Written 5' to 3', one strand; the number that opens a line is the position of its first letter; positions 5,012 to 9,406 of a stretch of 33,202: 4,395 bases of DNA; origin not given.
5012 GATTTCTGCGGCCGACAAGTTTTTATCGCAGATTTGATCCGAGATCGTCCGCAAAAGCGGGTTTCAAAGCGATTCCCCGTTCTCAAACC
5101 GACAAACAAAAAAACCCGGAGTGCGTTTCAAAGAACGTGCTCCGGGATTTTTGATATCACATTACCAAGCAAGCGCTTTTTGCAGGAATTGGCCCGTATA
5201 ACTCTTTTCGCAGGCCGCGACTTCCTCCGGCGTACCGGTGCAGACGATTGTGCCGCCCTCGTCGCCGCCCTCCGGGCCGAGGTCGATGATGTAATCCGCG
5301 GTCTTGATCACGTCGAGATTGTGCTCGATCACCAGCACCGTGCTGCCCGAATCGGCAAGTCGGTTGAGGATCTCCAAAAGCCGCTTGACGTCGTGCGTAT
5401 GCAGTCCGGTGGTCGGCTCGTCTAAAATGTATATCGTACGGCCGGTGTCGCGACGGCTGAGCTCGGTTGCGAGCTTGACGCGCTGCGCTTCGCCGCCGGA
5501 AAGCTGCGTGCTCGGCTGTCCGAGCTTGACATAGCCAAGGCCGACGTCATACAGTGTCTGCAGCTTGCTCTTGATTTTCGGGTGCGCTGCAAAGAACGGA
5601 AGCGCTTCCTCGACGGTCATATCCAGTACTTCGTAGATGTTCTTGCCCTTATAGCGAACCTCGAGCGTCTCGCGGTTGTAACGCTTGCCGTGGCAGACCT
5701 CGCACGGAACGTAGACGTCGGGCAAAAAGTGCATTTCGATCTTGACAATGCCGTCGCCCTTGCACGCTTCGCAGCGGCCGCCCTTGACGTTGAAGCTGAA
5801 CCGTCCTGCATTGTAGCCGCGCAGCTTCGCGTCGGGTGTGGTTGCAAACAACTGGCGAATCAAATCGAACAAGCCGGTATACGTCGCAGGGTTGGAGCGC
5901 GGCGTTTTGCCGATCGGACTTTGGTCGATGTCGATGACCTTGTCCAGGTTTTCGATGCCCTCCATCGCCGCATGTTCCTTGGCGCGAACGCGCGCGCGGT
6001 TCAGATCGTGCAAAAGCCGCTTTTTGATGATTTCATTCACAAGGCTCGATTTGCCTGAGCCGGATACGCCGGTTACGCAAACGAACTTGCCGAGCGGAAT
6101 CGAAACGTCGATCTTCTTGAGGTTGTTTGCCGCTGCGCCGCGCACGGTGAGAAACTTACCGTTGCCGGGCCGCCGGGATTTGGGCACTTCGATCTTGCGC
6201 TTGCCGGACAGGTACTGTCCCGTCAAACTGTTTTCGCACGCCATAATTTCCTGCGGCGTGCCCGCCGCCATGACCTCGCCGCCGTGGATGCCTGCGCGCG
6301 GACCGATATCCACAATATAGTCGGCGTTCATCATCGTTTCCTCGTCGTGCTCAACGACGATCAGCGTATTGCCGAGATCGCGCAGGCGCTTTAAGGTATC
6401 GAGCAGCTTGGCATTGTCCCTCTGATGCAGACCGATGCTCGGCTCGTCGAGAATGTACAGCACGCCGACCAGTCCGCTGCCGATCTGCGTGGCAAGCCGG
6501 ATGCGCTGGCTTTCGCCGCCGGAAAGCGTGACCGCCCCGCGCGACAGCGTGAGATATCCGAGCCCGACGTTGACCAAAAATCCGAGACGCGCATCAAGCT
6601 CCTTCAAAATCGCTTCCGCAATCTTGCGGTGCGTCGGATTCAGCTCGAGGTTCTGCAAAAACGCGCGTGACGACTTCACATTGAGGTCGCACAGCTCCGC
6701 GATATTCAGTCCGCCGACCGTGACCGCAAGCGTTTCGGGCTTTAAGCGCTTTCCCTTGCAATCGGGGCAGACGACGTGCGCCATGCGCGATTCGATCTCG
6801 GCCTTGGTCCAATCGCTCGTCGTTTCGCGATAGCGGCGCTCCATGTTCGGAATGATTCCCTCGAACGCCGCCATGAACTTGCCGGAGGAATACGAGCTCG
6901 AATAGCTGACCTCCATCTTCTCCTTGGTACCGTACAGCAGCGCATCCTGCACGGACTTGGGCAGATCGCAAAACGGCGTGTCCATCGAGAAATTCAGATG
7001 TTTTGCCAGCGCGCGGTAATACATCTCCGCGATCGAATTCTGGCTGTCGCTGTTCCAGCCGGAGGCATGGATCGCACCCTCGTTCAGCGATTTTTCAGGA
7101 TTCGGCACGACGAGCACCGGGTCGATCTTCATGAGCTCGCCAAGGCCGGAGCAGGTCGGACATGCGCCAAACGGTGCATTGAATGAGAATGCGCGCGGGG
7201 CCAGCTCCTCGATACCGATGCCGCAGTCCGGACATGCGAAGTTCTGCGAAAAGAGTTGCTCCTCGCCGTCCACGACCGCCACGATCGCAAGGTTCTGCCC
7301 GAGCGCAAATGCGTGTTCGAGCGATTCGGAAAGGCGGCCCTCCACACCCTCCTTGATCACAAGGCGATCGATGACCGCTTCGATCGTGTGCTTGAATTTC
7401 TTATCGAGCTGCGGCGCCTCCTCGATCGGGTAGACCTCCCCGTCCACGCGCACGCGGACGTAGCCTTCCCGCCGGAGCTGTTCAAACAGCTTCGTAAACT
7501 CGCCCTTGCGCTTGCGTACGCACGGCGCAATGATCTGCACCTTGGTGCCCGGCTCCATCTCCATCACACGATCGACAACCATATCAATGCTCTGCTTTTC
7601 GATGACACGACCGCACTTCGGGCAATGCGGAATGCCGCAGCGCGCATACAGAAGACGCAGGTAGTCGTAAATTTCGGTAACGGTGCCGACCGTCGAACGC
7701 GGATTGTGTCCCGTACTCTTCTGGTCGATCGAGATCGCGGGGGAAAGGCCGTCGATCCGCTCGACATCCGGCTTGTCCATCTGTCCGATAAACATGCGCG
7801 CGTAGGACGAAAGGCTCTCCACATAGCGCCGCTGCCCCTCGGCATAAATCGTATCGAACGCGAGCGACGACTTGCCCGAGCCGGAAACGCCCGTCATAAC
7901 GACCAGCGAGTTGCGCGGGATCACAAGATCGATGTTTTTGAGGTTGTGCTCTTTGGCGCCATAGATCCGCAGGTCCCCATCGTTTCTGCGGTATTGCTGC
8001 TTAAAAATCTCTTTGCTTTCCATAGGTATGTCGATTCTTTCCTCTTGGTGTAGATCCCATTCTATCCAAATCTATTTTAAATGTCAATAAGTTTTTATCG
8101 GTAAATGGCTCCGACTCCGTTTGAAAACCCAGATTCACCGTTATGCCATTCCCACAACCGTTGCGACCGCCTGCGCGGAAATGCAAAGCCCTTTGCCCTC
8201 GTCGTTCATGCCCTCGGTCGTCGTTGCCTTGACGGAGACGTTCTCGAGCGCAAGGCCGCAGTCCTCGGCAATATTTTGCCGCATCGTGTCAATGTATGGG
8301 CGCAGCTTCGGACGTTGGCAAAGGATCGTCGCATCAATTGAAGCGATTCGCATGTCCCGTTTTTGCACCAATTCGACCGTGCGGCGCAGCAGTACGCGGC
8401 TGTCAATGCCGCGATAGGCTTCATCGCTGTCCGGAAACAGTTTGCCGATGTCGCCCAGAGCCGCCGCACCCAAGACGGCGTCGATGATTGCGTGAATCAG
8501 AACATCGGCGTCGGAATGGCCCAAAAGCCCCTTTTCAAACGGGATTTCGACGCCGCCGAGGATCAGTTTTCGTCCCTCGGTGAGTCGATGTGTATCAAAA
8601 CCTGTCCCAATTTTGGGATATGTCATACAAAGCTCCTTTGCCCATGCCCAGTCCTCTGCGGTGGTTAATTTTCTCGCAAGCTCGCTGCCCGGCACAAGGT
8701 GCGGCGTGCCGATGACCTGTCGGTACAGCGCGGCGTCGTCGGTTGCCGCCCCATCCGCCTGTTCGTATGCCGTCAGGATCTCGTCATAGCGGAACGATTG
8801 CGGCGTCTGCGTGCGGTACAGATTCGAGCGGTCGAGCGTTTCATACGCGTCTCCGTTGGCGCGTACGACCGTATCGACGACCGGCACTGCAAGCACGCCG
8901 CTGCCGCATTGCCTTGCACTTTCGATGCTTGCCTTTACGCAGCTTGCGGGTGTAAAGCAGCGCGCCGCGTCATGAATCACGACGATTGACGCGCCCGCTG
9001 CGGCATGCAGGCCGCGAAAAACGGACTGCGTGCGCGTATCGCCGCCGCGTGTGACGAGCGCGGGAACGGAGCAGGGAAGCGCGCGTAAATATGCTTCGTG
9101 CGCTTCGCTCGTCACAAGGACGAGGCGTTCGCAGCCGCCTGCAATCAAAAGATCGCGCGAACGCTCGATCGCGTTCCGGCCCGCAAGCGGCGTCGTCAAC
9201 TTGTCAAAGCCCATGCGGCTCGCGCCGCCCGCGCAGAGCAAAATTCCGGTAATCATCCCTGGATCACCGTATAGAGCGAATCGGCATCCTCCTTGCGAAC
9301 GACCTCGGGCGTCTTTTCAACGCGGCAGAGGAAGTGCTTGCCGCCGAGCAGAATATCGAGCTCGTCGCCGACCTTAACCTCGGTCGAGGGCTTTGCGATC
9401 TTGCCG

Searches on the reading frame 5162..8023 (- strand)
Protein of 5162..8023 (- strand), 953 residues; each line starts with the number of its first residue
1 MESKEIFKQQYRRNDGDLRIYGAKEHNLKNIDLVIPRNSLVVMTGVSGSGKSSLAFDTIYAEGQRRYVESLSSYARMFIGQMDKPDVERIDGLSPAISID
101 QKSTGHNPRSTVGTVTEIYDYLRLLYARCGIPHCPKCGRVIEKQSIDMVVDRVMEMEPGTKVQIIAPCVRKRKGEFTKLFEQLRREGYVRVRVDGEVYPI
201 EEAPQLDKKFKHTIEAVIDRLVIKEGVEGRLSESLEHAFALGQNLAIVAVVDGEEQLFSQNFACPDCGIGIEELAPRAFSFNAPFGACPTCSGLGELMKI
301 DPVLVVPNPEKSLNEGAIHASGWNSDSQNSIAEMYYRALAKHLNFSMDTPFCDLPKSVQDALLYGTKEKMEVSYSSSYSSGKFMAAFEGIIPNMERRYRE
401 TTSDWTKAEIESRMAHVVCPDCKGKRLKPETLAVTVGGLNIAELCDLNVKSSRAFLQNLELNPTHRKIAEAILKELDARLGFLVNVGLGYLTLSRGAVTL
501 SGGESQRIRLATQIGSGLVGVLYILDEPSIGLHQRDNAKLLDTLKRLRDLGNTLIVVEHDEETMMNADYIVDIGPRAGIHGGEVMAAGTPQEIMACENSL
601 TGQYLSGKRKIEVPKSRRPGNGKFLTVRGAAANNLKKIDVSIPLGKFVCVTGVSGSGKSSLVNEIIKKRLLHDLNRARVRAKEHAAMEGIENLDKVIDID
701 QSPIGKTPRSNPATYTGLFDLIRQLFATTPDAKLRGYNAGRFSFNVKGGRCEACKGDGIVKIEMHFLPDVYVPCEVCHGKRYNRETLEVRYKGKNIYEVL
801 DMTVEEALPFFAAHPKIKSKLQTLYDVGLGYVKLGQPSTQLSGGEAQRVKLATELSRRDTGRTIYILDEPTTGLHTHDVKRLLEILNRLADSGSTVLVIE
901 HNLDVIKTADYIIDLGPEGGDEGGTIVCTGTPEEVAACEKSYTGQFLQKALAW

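Call 88: search_protein_families(library=pfam, proteins=[window:5162-8023:-], max_evalue=0.00001)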
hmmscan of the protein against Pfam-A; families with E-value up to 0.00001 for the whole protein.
window:5162-8023:- (953 aa): 8 families
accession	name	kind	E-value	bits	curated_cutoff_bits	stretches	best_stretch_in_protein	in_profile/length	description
PF17760.6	UvrA_inter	-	1.1e-38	131.9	23.3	1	144-251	1-108/109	UvrA interaction domain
PF17755.6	UvrA_DNA-bind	-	2.3e-36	124.9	23.2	1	301-411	1-109/110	UvrA DNA-binding domain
PF00005.33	ABC_tran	-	8.3e-19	69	25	0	802-872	74-137/137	ABC transporter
PF02463.25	SMC_N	-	1.2e-12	48.2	40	0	813-914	135-210/220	RecF/RecN/SMC N terminal domain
PF13191.12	AAA_16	-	2.5e-07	31.8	32.6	0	644-667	23-46/167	AAA ATPase domain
PF03193.22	RsgA_GTPase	-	4e-07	30.5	30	0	624-668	86-129/174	RsgA GTPase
PF20703.3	nSTAND1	-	9.2e-07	29.2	27.1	0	646-663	34-51/379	Novel STAND NTPase 1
PF13304.12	AAA_21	-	2.5e-06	28.2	27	0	837-898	234-295/304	AAA domain, putative AbiEii toxin, Type IV TA system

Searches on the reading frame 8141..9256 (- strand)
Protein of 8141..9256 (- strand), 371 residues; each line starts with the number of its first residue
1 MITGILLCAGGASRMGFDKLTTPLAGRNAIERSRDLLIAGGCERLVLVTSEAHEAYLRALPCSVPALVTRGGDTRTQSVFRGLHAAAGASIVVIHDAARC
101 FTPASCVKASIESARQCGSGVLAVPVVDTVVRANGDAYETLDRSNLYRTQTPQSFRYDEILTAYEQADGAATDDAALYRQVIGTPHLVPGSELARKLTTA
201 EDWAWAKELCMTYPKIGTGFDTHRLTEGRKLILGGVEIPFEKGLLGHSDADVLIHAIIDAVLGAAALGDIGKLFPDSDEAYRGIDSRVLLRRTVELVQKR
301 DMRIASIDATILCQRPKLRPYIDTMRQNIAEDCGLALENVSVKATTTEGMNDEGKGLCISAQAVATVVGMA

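Call 88: search_protein_families(library=pfam, proteins=[window:8141-9256:-], max_evalue=0.00001)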
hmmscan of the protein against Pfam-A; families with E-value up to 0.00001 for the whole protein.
window:8141-9256:- (371 aa): 3 families
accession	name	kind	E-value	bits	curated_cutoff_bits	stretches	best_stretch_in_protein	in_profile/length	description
PF02542.21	YgbB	-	2.3e-64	216.8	26.7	1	215-367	2-154/155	YgbB family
PF01128.25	IspD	-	1.1e-43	150.1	27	1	5-207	4-216/221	2-C-methyl-D-erythritol 4-phosphate cytidylyltransferase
PF12804.13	NTP_transf_3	-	2.8e-10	41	27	1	4-94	1-91/160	MobA-like NTP transferase domain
